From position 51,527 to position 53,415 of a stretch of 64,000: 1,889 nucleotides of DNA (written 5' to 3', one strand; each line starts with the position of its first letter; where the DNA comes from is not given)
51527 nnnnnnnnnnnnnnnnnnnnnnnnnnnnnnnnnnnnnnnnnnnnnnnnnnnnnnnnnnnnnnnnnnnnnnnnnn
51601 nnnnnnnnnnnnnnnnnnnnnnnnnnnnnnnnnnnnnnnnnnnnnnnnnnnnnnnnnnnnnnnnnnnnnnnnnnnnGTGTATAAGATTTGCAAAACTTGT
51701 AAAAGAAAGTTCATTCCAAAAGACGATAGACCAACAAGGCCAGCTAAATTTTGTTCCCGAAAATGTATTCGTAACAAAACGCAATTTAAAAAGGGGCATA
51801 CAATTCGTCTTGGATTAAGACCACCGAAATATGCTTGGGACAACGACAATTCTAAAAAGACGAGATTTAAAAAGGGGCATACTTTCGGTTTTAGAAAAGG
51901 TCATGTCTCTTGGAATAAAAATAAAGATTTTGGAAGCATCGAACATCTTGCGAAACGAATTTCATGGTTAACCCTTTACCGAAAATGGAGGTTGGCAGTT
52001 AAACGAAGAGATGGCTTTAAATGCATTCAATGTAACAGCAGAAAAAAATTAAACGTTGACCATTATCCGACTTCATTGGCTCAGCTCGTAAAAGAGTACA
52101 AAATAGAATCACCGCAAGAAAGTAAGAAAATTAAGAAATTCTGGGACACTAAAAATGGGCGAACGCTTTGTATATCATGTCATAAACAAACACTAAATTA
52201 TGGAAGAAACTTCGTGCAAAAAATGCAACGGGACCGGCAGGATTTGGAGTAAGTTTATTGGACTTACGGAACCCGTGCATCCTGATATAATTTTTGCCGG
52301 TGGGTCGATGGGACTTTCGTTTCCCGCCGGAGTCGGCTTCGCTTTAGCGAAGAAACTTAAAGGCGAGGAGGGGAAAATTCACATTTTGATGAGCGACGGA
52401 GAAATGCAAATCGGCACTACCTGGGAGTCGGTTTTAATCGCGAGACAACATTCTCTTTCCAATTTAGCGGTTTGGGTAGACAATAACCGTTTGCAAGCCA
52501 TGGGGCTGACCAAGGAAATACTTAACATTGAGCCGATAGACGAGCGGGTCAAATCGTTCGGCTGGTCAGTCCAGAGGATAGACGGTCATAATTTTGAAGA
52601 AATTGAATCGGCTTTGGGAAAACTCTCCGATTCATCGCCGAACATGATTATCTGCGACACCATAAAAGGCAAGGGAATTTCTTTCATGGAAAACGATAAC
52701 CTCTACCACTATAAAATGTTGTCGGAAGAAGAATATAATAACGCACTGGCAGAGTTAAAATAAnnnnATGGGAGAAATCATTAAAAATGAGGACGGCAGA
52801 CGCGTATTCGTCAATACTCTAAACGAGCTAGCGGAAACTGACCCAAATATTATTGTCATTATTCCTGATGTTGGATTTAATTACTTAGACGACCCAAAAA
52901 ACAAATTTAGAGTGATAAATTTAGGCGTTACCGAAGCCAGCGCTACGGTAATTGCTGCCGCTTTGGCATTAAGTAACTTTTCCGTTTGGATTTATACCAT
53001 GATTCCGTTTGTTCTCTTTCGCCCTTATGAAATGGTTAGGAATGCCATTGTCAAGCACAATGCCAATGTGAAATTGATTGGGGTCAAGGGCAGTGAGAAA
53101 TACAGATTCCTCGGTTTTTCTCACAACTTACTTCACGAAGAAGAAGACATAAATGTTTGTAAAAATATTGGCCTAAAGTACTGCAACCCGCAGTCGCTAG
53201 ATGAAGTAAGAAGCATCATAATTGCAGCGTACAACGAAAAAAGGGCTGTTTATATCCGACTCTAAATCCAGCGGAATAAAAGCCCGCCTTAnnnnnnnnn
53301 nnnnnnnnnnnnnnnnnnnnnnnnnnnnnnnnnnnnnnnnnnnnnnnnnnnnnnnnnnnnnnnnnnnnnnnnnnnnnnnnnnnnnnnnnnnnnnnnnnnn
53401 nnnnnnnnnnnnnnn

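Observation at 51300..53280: Transketolase N-terminal-subunit gene split by an HNH homing-endonuclease ORF inside a low-GC block, with a duplicated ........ motif at both junctions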

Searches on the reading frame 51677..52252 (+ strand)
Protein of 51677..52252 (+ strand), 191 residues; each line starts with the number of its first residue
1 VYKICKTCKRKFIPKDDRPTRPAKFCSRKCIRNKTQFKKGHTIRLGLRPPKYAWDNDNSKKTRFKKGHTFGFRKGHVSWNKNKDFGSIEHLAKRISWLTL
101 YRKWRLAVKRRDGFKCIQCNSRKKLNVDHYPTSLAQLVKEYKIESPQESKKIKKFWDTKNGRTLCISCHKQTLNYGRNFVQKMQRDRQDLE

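Call 4: search_protein_families(library=pfam, proteins=[window:51677-52252:+], max_evalue=0.01)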
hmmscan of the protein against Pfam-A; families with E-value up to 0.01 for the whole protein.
window:51677-52252:+ (191 aa): 0 families

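Call 5: search_protein_families(library=phrogs, proteins=[window:51677-52252:+], max_evalue=0.01)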
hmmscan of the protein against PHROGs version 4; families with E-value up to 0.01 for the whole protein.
window:51677-52252:+ (191 aa): 7 families
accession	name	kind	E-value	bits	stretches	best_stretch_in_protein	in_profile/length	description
phrog_5956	-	DNA, RNA and nucleotide metabolism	1.9e-08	35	1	101-175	47-110/138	HNH endonuclease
phrog_589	-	DNA, RNA and nucleotide metabolism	1.3e-07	32.5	1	102-171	80-137/179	HNH endonuclease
phrog_119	-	DNA, RNA and nucleotide metabolism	3.1e-05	24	1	101-184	191-266/443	HNH endonuclease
phrog_4234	-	DNA, RNA and nucleotide metabolism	0.00091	19.9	1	102-172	14-82/130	HNH endonuclease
phrog_8446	-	DNA, RNA and nucleotide metabolism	0.0011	19.7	1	96-176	123-199/211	HNH endonuclease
phrog_1271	-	DNA, RNA and nucleotide metabolism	0.0017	18.8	0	2-185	177-328/361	HNH endonuclease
phrog_2323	-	DNA, RNA and nucleotide metabolism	0.0089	17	0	124-173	50-84/113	HNH endonuclease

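Call 8: find_homologous_proteins(query=window:51677-52252:+)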
Query window:51677-52252:+ (191 aa): 54 proteins with E <= 0.001 among 98 candidates.
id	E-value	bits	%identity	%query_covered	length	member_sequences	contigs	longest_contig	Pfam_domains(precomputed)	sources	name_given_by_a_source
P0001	1.3e-114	399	92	96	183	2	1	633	-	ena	-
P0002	5.0e-83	296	69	96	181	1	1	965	-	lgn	-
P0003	5.8e-77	276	63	98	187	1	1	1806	-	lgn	-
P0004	2.0e-75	271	62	96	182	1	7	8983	-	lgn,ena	-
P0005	4.7e-75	270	62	96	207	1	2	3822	-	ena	-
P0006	3.9e-69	250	56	99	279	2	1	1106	-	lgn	-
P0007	3.1e-68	247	57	95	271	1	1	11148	-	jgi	-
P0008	1.2e-67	245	57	96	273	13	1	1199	-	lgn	-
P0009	1.0e-66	242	60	96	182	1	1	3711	-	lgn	-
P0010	1.3e-64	236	60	94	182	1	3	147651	-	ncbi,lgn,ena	-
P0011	1.9e-64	235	57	97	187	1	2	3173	-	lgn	-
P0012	2.3e-63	232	57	94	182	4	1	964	-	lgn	-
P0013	6.3e-62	227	56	95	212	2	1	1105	-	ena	-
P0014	1.6e-60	222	56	96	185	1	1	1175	-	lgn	-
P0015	2.1e-57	212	54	95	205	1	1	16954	-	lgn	-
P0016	1.4e-53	200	52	91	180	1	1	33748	-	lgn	-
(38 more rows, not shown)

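Call 10: find_encoding_contigs(protein=P0010, flank=4000, max_places=3)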
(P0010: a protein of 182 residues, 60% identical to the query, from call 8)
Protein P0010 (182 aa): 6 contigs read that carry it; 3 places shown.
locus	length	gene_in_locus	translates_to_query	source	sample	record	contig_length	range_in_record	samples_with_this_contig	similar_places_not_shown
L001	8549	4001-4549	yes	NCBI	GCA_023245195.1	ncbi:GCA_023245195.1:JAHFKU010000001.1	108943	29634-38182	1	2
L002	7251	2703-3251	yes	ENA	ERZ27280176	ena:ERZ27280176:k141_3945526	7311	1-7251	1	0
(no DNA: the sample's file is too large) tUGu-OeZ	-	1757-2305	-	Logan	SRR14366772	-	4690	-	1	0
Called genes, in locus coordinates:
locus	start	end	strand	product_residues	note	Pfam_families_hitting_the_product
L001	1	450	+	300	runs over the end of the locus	-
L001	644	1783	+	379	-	PF00155:Aminotran_1_2, PF01041:DegT_DnrJ_EryC1, PF00266:Aminotran_5, PF01053:Cys_Met_Meta_PP (weak), PF01212:Beta_elim_lyase (weak)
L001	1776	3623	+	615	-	PF13727:CoA_binding_3, PF01073:3Beta_HSD, PF01370:Epimerase, PF02719:Polysacc_synt_2, PF04321:RmlD_sub_bind, PF16363:GDP_Man_Dehyd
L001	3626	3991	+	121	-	PF00456:Transketolase_N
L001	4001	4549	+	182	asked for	-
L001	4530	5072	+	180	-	PF00456:Transketolase_N, PF13292:DXP_synthase_N (faint)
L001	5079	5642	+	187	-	PF02779:Transket_pyr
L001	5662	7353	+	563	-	PF01471:PG_binding_1 (weak)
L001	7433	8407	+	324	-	PF01565:FAD_binding_4, PF02873:MurB_C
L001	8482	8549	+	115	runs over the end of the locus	PF02482:Ribosomal_S30AE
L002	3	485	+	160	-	?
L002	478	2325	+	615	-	PF13727:CoA_binding_3, PF01073:3Beta_HSD, PF01370:Epimerase, PF02719:Polysacc_synt_2, PF04321:RmlD_sub_bind, PF16363:GDP_Man_Dehyd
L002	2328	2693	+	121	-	PF00456:Transketolase_N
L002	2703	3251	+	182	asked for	-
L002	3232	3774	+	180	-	PF00456:Transketolase_N, PF13292:DXP_synthase_N (faint)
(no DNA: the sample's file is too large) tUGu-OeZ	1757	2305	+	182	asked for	-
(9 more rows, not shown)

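Call 11: find_encoding_contigs(protein=P0016, flank=4000, max_places=3)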
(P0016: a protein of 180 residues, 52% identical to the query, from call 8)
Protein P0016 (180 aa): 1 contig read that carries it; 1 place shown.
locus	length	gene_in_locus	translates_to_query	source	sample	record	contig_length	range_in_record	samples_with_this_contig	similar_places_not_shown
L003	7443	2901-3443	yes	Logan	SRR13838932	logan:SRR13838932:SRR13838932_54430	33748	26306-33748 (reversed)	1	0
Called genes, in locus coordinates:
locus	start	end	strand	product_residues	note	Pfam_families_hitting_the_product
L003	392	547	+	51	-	-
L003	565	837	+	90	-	-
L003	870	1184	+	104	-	-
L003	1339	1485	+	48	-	-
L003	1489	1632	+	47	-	-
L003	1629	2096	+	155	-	-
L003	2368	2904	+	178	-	PF02397:Bac_transf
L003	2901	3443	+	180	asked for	-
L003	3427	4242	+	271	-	PF00456:Transketolase_N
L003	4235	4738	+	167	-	PF02779:Transket_pyr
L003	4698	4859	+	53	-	-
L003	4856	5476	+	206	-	PF01209:Ubie_methyltran (weak), PF07021:MetW (weak), PF13489:Methyltransf_23, PF13847:Methyltransf_31, PF08241:Methyltransf_11, PF08242:Methyltransf_12, PF13649:Methyltransf_25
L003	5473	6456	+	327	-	PF00155:Aminotran_1_2 (faint), PF01041:DegT_DnrJ_EryC1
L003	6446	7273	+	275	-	PF00106:adh_short (weak), PF01073:3Beta_HSD, PF01370:Epimerase, PF02719:Polysacc_synt_2, PF04321:RmlD_sub_bind, PF07993:NAD_binding_4 (faint), PF16363:GDP_Man_Dehyd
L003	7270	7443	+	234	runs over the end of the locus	PF13489:Methyltransf_23 (faint), PF13847:Methyltransf_31, PF08241:Methyltransf_11, PF08242:Methyltransf_12 (weak), PF13649:Methyltransf_25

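Call 12: find_encoding_contigs(protein=P0015, flank=4000, max_places=3)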
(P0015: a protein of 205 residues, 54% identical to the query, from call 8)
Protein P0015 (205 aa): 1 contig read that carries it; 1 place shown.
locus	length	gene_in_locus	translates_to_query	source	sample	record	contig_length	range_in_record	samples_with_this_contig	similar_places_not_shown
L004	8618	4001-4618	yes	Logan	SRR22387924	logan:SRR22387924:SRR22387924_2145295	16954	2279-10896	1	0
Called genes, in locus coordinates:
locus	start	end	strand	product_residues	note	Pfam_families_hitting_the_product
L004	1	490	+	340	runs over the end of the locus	PF00535:Glycos_transf_2, PF13506:Glyco_transf_21, PF13641:Glyco_tranf_2_3, PF13632:Glyco_trans_2_3 (weak)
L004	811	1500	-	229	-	-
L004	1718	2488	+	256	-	PF01209:Ubie_methyltran, PF05175:MTS (faint), PF05724:TPMT, PF13489:Methyltransf_23, PF13649:Methyltransf_25, PF13847:Methyltransf_31, PF08241:Methyltransf_11, PF08242:Methyltransf_12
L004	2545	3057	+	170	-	PF01371:Trp_repressor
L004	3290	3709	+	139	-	PF02397:Bac_transf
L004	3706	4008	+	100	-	-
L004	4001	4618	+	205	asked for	-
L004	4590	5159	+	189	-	PF00456:Transketolase_N, PF02775:TPP_enzyme_C (weak)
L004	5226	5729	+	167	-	PF02779:Transket_pyr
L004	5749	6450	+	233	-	-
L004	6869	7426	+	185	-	PF01844:HNH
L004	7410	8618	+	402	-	PF01041:DegT_DnrJ_EryC1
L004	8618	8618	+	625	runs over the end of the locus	PF13727:CoA_binding_3, PF00106:adh_short (weak), PF01073:3Beta_HSD, PF01370:Epimerase, PF02719:Polysacc_synt_2, PF04321:RmlD_sub_bind, PF16363:GDP_Man_Dehyd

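Call 18: find_related_loci(query=A1, collection=genome_contigs, flank=3500)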
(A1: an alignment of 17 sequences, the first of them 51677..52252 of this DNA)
Query A1 (191 aa) in genome_contigs; peptide patterns used: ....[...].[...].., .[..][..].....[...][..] (x = any residue, [..] = any of these).
96 stretches matched a pattern; 4 encode a relative of the query (tblastn E <= 1e-3); 4 distinct loci.
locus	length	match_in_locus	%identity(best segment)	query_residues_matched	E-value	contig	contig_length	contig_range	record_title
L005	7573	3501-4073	59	1-189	5e-71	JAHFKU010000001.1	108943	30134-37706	MAG: Candidatus Staskawiczbacteria bacterium isolate nzgw417 NODE_59_length_108944_cov_4.354116, whole genome shotgun se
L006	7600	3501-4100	54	3-191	8e-68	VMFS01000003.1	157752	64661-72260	MAG: Parcubacteria group bacterium Gr01-1014_30 G01um101430_scaffold_87, whole genome shotgun sequence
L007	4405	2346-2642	66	93-191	6e-46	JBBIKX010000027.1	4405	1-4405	MAG: Candidatus Wildermuthbacteria bacterium isolate MTF170219_bin_196 NODE_16047_length_4405_cov_10.534713, whole genom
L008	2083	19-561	28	25-177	1e-11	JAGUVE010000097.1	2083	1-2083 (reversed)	MAG: Parcubacteria group bacterium isolate DeMMO5_22 c_000000024734, whole genome shotgun sequence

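Call 19: find_related_loci(query=A1, collection=viral_contigs, flank=3500)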
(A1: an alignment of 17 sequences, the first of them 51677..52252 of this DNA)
Query A1 (191 aa) in viral_contigs; peptide patterns used: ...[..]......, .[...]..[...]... (x = any residue, [..] = any of these).
600 stretches matched a pattern (row limit reached: there are more); 486 encode a relative of the query (tblastn E <= 1e-3); the best 80 are kept; 79 distinct loci.
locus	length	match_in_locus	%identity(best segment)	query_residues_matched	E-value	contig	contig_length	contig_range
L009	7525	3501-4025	45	5-177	3e-43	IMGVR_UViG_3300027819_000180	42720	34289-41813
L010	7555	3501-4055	34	2-177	2e-22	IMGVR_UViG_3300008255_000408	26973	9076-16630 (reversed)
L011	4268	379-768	38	38-175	2e-21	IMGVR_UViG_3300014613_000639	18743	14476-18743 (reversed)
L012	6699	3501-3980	34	39-182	3e-21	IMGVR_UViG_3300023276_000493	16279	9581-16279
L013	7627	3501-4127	29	5-184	7e-21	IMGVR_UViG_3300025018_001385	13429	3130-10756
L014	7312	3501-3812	41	86-184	1e-20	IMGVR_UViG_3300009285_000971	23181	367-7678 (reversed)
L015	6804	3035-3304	41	86-176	2e-20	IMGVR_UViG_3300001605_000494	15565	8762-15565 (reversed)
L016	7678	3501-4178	29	3-184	2e-20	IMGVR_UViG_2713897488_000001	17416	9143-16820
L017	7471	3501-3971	32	5-175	3e-20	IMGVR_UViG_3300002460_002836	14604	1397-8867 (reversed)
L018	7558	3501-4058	31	3-176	4e-20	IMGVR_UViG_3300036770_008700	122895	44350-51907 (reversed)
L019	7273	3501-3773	44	86-175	6e-20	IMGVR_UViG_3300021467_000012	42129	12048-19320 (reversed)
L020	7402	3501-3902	35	33-177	1e-19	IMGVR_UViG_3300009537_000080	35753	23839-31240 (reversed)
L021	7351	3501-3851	38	62-176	2e-19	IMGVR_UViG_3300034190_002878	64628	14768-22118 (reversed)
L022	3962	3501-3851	38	62-176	2e-19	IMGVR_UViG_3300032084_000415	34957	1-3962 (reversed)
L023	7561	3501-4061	29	1-175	8e-19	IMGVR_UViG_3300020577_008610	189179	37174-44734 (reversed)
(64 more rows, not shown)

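Call 70: search_dna_similar(query=window:51677-52252:+, collection=phages, mode=protein, max_rows=10)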
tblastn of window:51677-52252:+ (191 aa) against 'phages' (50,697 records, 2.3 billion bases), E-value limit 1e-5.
No match.

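Call 77: list_cluster_members(proteins=[P0055, window:51677-52252:+, P0175])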
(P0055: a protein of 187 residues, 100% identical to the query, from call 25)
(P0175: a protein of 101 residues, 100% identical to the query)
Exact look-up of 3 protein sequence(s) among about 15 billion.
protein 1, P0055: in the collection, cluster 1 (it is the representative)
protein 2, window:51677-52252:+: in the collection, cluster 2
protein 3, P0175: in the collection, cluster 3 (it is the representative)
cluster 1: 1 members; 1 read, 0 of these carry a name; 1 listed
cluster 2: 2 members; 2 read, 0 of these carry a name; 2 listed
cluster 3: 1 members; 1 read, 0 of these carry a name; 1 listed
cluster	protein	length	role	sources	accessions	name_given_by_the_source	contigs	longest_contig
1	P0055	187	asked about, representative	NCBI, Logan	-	-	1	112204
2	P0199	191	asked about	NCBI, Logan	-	-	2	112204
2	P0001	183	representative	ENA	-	-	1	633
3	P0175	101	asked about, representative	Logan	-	-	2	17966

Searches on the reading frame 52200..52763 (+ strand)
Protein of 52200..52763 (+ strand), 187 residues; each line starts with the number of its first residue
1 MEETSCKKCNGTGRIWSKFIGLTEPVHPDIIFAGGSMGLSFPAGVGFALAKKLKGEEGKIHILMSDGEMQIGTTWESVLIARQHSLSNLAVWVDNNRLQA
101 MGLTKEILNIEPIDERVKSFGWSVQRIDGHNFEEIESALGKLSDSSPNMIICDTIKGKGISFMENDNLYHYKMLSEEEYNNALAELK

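Call 4: search_protein_families(library=pfam, proteins=[window:52200-52763:+], max_evalue=0.01)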
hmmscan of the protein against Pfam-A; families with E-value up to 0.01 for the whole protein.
window:52200-52763:+ (187 aa): 3 families
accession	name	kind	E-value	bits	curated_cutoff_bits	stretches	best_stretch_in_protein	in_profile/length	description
PF00456.26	Transketolase_N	-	4.5e-15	55.9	22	1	59-181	146-270/334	Transketolase, thiamine diphosphate binding domain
PF13292.11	DXP_synthase_N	-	1.6e-05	24.8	21.2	1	32-97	108-173/274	1-deoxy-D-xylulose-5-phosphate synthase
PF02775.26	TPP_enzyme_C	-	0.0039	17.5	21.9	1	34-103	27-90/151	Thiamine pyrophosphate enzyme, C-terminal TPP binding domain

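Call 5: search_protein_families(library=phrogs, proteins=[window:52200-52763:+], max_evalue=0.01)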
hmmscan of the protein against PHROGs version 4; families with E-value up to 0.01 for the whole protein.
window:52200-52763:+ (187 aa): 1 family
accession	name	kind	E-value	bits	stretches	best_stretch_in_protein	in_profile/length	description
phrog_18761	-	unknown function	0.0088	16.6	0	38-97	86-141/192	-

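Call 25: find_homologous_proteins(query=window:52200-52763:+, max_evalue=1e-10)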
Query window:52200-52763:+ (187 aa): 1990 proteins with E <= 1e-10 among 2072 candidates; the best 120 are listed.
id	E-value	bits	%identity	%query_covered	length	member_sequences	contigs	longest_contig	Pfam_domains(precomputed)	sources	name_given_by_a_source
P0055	3.0e-121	420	100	100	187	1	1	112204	PF13292.12,PF00456.27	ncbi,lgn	-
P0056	1.1e-82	294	78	91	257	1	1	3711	PF02775.27,PF13292.12,PF00456.27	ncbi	-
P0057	1.1e-81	291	79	90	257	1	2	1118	PF13292.12,PF00456.27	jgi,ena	-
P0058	1.3e-81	291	77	90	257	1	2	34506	PF02775.27,PF13292.12,PF00676.26,PF00456.27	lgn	-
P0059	1.6e-81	290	76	90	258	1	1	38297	PF02775.27,PF13292.12,PF00456.27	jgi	-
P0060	6.6e-81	288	76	90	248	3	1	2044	PF02775.27,PF13292.12,PF00456.27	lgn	-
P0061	7.3e-81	288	75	90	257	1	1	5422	PF02775.27,PF13292.12,PF00456.27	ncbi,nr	ncbi:MAG: transketolase [Candidatus Colwellbacteria bacterium]|nr:transketolase [Candidatus Colwellb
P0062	6.8e-80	285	75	85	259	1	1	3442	PF13292.12,PF00456.27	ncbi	ncbi:MAG: transketolase [Candidatus Colwellbacteria bacterium]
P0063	1.0e-79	284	76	90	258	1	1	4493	PF02775.27,PF13292.12,PF00456.27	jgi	jgi:transketolase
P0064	5.9e-79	282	72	93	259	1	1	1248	PF13292.12,PF00456.27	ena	-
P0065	6.3e-79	282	75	90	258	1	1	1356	PF02775.27,PF13292.12,PF00456.27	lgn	-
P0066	3.0e-78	280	72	93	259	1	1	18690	PF02775.27,PF13292.12,PF00456.27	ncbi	ncbi:MAG: transketolase [Candidatus Jorgensenbacteria bacterium]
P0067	6.0e-78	279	74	90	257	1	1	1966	PF13292.12,PF00456.27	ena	-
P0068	1.2e-77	278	75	88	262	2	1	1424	PF13292.12,PF00456.27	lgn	-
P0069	1.4e-77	277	73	90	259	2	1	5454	PF02775.27,PF13292.12,PF00456.27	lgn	-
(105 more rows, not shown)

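Call 36: find_encoding_contigs(protein=P0056, flank=3000, max_places=2)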
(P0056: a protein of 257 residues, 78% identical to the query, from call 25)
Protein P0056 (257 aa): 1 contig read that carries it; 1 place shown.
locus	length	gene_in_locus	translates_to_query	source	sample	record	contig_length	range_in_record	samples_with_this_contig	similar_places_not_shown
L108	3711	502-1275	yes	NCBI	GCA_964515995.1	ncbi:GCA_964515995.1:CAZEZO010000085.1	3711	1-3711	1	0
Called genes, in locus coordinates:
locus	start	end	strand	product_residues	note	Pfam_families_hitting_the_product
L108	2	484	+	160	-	?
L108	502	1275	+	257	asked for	PF00456:Transketolase_N, PF13292:DXP_synthase_N (weak), PF02775:TPP_enzyme_C (faint)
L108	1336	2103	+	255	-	PF07460:NUMOD3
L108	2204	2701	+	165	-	PF02779:Transket_pyr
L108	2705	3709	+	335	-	?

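Call 37: find_encoding_contigs(protein=P0055, flank=1500, max_places=3)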
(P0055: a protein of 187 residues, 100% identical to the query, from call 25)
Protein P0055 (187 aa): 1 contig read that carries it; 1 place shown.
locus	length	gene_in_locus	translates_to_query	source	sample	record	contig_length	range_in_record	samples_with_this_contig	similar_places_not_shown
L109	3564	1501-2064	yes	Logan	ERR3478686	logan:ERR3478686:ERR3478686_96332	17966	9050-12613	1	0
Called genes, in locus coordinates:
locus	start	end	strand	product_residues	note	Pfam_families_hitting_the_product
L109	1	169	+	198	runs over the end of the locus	PF02397:Bac_transf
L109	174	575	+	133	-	-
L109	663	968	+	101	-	-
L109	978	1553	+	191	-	-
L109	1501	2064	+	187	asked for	PF13292:DXP_synthase_N (faint), PF00456:Transketolase_N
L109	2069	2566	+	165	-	PF02779:Transket_pyr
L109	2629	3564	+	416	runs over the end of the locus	PF00155:Aminotran_1_2, PF00266:Aminotran_5, PF01041:DegT_DnrJ_EryC1, PF01053:Cys_Met_Meta_PP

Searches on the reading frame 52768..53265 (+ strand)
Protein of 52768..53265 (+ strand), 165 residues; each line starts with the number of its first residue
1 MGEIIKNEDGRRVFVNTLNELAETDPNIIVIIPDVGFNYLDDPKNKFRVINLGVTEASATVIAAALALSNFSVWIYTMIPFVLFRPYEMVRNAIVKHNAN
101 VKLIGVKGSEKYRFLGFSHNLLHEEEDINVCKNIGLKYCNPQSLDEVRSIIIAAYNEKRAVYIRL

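Call 4: search_protein_families(library=pfam, proteins=[window:52768-53265:+], max_evalue=0.01)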
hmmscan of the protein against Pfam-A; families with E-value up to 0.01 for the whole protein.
window:52768-53265:+ (165 aa): 1 family
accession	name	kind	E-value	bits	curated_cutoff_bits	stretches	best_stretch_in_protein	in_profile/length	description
PF02779.29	Transket_pyr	-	2.9e-13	50.3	27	1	11-165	6-167/174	Transketolase, pyrimidine binding domain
